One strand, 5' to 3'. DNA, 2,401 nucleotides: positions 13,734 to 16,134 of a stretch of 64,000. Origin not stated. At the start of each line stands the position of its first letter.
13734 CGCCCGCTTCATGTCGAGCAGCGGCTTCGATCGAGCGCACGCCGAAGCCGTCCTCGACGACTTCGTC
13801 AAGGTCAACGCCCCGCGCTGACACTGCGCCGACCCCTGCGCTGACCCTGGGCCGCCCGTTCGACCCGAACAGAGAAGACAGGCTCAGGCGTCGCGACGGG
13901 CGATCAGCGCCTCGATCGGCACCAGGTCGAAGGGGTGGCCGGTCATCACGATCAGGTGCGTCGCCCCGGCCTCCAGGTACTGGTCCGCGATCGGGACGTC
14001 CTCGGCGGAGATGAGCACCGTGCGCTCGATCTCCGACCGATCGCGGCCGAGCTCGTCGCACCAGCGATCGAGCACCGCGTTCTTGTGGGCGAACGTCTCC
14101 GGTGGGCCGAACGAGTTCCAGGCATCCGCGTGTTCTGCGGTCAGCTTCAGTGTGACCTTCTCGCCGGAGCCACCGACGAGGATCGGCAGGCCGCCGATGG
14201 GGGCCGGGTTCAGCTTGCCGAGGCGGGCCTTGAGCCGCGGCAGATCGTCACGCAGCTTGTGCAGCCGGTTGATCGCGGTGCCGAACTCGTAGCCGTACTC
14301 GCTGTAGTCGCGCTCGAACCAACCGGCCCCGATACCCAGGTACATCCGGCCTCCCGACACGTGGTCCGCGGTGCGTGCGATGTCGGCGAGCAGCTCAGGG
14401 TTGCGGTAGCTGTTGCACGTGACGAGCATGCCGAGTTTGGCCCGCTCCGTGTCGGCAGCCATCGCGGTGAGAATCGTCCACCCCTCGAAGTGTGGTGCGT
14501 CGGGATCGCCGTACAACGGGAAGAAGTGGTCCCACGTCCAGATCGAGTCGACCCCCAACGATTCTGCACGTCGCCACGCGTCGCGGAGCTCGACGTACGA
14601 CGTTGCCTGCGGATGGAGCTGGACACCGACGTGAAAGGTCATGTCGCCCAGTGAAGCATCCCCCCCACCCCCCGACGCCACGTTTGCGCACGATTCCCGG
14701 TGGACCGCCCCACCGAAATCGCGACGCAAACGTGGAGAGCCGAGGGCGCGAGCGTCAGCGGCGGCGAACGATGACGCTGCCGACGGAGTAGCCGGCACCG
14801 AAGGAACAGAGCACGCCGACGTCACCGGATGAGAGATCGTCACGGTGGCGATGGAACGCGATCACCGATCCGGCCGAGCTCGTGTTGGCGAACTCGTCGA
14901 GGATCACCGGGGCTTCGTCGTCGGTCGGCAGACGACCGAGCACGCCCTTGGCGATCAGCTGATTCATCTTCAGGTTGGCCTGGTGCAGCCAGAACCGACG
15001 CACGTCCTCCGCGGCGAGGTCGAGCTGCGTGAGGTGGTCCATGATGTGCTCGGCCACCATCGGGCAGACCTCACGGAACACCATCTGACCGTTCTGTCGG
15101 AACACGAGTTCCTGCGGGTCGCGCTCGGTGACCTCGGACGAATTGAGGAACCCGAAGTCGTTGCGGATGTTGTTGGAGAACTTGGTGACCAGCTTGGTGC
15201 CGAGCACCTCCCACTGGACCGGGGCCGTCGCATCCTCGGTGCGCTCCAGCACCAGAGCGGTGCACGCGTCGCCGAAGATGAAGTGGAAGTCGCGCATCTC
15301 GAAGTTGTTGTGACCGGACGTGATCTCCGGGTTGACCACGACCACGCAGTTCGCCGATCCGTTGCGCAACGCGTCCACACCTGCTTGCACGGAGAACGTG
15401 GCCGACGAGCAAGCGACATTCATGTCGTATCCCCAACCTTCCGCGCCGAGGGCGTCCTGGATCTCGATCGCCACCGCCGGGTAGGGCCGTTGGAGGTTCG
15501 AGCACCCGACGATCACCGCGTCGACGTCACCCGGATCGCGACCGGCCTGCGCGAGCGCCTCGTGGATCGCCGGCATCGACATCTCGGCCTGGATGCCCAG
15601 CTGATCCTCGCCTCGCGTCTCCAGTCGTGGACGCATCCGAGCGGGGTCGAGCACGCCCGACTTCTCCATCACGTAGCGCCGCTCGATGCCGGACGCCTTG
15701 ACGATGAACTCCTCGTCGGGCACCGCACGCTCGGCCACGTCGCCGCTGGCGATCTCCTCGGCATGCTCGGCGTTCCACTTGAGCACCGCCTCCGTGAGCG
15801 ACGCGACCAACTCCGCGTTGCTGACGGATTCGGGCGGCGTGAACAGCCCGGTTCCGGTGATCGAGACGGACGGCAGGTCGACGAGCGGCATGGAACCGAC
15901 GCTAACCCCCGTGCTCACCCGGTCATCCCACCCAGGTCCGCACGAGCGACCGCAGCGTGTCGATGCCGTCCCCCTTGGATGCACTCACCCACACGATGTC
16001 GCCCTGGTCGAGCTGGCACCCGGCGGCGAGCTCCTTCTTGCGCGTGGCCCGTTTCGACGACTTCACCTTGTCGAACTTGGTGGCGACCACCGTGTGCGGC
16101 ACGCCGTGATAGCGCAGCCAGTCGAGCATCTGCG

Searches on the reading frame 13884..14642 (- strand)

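Call 18: search_protein_families(library=pfam, proteins=[window:13884-14642:-], max_evalue=0.01)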
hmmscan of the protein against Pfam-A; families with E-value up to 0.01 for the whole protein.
window:13884-14642:- (252 aa): 1 family
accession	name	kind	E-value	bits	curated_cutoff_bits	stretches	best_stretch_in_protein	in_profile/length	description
PF00296.26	Bac_luciferase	-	2.7e-30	106.2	27.9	1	3-211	9-226/314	Luciferase-like monooxygenase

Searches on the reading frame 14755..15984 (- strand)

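Call 18: search_protein_families(library=pfam, proteins=[window:14755-15984:-], max_evalue=0.01)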
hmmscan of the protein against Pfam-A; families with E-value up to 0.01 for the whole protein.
window:14755-15984:- (409 aa): 4 families
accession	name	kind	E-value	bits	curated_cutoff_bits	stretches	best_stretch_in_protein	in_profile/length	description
PF08541.16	ACP_syn_III_C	-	6.7e-19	68.3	26.6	1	319-407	2-89/90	3-Oxoacyl-[acyl-carrier-protein (ACP)] synthase III C terminal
PF08545.16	ACP_syn_III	-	2.3e-15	56.7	24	1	186-256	1-71/80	3-Oxoacyl-[acyl-carrier-protein (ACP)] synthase III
PF00109.32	ketoacyl-synt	-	8.3e-06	26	20.8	0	174-221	156-203/252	Beta-ketoacyl synthase, N-terminal domain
PF00108.29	Thiolase_N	-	1.9e-05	24.6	26.4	1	132-224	23-117/260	Thiolase, N-terminal domain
